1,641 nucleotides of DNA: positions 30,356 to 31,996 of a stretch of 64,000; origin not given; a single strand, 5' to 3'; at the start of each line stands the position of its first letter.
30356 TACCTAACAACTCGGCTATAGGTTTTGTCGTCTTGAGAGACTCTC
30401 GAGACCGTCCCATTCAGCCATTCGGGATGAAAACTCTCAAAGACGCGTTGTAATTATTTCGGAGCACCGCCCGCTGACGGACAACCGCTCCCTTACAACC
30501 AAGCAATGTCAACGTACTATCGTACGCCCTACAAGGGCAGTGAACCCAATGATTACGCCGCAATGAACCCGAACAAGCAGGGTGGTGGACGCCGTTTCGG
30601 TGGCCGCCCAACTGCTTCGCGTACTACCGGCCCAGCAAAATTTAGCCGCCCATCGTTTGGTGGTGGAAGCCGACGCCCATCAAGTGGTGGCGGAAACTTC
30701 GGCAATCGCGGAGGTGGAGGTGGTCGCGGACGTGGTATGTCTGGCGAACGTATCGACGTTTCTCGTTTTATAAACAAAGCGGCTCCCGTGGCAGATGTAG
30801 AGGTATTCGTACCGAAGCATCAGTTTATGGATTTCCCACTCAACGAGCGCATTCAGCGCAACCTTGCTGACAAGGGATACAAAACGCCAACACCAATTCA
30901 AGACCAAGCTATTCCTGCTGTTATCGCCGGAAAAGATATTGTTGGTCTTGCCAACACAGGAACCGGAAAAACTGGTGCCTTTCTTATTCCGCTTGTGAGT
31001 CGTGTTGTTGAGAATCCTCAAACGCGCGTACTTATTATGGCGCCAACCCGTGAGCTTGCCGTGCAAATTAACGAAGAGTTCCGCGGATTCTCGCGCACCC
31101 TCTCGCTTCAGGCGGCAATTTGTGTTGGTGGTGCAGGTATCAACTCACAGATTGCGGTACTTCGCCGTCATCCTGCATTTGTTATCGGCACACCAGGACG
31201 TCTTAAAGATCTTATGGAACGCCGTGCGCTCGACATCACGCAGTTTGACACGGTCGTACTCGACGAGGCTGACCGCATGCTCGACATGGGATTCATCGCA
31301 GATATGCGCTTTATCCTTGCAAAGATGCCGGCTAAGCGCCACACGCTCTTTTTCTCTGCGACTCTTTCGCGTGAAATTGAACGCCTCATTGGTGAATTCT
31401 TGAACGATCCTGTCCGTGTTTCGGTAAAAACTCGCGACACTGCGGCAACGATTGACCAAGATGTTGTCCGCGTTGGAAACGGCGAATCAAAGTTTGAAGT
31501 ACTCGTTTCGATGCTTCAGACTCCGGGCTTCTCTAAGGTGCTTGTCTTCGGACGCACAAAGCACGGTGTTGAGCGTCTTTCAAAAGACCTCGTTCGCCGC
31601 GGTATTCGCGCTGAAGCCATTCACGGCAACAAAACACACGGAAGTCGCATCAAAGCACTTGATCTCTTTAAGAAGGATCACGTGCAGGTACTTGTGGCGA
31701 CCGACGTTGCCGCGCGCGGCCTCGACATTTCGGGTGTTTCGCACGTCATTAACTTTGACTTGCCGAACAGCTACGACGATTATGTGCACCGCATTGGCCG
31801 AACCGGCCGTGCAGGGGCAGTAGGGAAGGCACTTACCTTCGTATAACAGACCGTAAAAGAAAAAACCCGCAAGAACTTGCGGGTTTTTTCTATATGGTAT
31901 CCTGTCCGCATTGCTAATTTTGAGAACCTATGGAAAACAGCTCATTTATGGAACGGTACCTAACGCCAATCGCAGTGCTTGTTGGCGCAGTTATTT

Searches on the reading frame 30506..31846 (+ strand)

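Call 50: search_protein_families(library=pfam, proteins=[window:30506-31846:+], max_evalue=0.0001)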
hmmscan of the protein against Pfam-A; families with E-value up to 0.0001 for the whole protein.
window:30506-31846:+ (446 aa): 3 families
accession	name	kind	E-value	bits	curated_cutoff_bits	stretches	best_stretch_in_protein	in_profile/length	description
PF00270.35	DEAD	-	1e-45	155.9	26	1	129-293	1-166/167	DEAD/DEAH box helicase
PF00271.37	Helicase_C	-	1.6e-30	106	23.5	1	329-437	2-110/110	Helicase conserved C-terminal domain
PF04851.21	ResIII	-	2e-08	34.7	22.5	1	129-289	5-164/164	Type III restriction enzyme, res subunit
